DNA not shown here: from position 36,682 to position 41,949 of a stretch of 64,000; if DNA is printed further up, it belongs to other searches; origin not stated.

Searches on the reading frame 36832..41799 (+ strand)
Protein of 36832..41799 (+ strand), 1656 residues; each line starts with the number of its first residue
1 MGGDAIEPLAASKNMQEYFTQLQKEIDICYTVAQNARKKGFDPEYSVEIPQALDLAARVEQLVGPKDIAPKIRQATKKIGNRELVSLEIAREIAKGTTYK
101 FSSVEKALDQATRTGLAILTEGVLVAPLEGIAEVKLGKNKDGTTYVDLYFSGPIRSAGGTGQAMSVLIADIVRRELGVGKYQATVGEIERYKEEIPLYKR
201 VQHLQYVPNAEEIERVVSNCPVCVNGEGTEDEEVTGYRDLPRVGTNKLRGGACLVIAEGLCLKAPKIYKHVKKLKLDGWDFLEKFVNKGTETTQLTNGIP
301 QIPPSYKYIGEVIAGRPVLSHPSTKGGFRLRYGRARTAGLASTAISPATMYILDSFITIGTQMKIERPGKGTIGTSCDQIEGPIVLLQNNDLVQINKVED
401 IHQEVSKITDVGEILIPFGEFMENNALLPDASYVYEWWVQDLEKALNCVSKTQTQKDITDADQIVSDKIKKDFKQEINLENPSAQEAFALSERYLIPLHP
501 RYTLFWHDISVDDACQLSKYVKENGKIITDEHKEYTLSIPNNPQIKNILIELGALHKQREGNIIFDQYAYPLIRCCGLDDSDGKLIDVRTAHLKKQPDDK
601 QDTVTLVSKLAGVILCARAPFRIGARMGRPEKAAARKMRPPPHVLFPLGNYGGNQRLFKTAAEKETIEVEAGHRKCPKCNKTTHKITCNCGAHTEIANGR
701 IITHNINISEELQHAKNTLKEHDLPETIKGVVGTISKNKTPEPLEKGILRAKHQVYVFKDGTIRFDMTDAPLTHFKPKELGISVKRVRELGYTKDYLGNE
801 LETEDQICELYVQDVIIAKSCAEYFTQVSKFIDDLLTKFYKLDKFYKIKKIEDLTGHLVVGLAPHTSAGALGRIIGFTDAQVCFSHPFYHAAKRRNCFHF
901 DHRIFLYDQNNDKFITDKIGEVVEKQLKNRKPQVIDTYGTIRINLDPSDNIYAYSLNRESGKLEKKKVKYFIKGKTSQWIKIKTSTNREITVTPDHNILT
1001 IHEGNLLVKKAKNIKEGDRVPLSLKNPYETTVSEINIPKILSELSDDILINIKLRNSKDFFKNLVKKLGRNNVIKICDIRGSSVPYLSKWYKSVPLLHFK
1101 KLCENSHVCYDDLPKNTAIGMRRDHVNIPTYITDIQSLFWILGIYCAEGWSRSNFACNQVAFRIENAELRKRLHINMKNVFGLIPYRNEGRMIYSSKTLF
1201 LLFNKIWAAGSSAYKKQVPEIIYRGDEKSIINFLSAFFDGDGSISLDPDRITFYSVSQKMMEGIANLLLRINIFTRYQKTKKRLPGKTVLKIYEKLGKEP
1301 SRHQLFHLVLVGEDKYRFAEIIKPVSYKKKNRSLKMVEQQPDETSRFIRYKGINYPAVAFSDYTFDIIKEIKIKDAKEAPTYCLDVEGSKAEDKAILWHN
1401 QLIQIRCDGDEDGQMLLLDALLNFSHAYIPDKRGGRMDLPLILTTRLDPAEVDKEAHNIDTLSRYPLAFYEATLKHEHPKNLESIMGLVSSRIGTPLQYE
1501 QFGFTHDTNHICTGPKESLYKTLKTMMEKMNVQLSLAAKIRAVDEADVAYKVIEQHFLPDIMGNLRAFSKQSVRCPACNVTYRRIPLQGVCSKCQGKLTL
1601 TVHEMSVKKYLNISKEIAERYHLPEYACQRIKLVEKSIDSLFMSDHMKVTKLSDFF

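Call 67: search_protein_families(library=pfam, proteins=[window:36832-41799:+], max_evalue=0.00001)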
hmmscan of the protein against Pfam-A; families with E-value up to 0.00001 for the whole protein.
window:36832-41799:+ (1656 aa): 5 families
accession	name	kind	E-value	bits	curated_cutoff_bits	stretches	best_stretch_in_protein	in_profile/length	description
PF24846.1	PolC_DP2_cat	-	7.9e-140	465.4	24.3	2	725-901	5-181/299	DNA polymerase II large subunit DP2, catalytic domain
PF24844.1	PolC_DP2_central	-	5.2e-132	440.7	24.3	1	301-698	7-361/372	DNA polymerase II large subunit DP2, central domain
PF03833.19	PolC_DP2_N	-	1.7e-116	388.6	24.3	1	17-287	1-270/271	DNA polymerase II large subunit DP2, N-terminal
PF14890.11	Intein_splicing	-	9.1e-15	55.2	35.8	1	952-1389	22-143/155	Intein splicing domain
PF14528.11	LAGLIDADG_3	-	9.5e-12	45.4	22.5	1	1231-1322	4-81/82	LAGLIDADG-like domain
